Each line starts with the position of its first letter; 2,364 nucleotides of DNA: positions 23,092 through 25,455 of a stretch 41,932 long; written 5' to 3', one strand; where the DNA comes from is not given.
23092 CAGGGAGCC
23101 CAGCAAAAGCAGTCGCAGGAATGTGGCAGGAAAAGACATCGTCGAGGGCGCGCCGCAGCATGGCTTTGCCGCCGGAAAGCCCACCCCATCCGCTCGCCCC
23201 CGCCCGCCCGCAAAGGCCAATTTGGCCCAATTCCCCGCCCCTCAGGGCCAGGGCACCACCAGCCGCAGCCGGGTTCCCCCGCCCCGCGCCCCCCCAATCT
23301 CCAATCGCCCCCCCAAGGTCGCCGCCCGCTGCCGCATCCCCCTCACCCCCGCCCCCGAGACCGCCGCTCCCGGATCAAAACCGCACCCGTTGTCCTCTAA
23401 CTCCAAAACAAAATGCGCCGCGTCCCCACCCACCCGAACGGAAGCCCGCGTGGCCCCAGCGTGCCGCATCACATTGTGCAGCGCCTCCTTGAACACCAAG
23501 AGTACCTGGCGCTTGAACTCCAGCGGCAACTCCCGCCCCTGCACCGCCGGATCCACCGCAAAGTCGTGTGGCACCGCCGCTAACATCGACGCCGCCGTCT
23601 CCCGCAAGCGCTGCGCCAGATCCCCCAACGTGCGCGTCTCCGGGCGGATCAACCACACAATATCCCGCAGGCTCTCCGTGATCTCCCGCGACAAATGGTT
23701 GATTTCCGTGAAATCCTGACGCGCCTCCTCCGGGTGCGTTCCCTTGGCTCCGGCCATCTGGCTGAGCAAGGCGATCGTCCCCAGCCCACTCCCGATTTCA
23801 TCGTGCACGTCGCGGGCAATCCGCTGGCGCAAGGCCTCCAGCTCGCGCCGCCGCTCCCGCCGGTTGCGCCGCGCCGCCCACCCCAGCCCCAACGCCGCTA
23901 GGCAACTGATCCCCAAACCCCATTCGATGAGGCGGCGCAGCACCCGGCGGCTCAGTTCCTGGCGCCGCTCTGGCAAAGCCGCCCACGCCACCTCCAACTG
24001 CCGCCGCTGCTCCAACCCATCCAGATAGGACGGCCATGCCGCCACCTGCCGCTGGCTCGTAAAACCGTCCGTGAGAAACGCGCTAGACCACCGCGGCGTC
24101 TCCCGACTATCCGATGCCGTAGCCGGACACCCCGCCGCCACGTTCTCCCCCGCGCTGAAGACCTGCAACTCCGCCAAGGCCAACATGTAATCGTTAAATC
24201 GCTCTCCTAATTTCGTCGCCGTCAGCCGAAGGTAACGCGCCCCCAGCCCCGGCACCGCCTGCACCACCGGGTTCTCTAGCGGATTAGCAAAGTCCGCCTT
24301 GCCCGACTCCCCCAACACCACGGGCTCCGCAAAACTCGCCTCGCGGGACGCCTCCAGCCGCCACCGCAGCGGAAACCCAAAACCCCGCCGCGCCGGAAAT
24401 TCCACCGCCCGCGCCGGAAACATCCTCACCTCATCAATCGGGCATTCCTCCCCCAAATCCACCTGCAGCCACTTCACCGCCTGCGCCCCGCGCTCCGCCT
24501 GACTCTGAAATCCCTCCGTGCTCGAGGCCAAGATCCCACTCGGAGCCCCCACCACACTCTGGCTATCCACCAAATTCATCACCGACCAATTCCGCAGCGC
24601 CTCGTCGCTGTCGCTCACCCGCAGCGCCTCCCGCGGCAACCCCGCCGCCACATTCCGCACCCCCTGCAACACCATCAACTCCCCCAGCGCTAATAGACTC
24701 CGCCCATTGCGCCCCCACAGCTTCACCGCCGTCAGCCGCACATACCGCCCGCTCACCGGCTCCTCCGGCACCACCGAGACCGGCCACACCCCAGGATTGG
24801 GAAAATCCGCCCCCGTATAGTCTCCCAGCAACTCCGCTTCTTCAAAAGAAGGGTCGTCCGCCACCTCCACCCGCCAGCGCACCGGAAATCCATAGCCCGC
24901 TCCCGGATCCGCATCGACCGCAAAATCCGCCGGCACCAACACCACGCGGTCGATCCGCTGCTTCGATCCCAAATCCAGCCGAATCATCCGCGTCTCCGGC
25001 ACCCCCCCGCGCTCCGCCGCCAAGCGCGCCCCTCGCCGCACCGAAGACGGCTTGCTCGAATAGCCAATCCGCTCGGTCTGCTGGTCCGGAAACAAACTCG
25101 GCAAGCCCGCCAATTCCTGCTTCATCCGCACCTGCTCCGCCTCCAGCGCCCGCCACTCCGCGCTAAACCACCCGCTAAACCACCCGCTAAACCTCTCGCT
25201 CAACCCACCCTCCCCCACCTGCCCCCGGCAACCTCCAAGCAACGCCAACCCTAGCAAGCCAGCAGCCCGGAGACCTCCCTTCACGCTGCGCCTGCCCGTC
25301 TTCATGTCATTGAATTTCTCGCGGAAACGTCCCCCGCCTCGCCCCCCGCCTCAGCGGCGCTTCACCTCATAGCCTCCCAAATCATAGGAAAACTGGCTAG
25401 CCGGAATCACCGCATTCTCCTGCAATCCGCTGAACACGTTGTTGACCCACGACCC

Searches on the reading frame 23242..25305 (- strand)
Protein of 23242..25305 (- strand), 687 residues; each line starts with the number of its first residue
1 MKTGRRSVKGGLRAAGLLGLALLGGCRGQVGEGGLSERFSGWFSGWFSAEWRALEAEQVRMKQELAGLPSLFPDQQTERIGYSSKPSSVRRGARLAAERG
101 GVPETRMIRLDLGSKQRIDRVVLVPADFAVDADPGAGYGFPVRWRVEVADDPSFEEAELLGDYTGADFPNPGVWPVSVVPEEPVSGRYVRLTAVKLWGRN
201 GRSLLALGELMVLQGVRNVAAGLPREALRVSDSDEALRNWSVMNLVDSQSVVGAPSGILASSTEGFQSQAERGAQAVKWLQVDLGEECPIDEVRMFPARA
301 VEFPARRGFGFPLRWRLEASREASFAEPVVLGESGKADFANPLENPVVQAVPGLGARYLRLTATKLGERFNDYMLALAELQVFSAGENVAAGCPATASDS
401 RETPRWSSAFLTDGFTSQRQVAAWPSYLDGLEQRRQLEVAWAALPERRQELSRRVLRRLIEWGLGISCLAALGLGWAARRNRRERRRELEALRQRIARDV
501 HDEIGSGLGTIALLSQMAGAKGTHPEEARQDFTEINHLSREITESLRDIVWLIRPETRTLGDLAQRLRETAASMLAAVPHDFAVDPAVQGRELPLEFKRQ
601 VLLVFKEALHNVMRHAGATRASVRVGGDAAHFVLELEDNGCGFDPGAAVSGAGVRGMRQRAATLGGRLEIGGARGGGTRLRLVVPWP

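Call 11: search_protein_families(library=pfam, proteins=[window:23242-25305:-], max_evalue=0.001)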
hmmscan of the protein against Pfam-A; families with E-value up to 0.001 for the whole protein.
window:23242-25305:- (687 aa): 5 families
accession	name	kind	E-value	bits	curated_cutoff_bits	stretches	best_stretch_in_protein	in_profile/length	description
PF07730.19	HisKA_3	-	5.5e-13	49.7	24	1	493-557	2-67/68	Histidine kinase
PF00754.31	F5_F8_type_C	-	4.6e-09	36.9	28.2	0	270-365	28-114/127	F5/8 type C domain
PF02518.31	HATPase_c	-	4.3e-08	34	26.4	1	600-685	5-108/111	Histidine kinase-, DNA gyrase B-, and HSP90-like ATPase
PF22633.2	F5_F8_type_C_2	-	2.3e-06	28.6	27.8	0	105-191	19-91/91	NedA-like, galactose-binding domain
PF13581.12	HATPase_c_2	-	0.00077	19.9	27.4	0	591-648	22-84/127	Histidine kinase-like ATPase domain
